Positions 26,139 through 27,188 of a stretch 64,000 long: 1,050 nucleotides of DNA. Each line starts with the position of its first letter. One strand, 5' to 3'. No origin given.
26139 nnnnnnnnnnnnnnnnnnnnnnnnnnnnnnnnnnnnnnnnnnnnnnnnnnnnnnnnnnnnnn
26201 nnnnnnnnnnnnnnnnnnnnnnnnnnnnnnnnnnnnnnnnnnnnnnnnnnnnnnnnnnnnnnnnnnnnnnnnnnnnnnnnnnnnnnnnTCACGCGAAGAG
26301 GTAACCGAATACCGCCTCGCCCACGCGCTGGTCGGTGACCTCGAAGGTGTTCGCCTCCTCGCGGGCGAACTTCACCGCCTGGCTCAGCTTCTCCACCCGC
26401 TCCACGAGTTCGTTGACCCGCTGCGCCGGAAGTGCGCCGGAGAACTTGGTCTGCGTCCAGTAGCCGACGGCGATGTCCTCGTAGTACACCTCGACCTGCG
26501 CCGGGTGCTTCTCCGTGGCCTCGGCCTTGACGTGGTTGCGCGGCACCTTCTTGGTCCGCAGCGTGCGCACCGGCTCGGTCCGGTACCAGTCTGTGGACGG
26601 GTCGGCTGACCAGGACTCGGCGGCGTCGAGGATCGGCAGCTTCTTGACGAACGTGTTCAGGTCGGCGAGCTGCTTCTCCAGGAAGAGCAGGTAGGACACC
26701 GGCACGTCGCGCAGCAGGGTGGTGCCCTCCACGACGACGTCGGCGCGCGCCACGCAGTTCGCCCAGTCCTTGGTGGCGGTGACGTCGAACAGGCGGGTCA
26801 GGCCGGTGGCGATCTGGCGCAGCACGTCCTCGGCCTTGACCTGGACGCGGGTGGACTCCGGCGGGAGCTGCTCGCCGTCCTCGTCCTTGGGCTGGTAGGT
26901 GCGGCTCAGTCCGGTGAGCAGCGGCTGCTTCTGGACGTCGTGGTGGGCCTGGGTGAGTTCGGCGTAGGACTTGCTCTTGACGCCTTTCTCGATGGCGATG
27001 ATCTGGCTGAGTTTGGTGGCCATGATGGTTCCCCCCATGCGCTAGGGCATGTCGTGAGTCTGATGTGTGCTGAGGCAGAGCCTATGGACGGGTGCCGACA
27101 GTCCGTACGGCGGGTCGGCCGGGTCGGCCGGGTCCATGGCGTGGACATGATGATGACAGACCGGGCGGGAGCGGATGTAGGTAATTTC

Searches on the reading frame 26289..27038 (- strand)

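Call 60: search_protein_families(library=pfam, proteins=[window:26289-27038:-], max_evalue=0.001)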
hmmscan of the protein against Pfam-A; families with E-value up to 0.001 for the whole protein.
window:26289-27038:- (249 aa): 1 family
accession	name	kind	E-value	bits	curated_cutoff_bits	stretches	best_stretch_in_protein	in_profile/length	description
PF25283.1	DUF7873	-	1.3e-119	398.8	27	1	8-248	2-242/244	Family of unknown function (DUF7873)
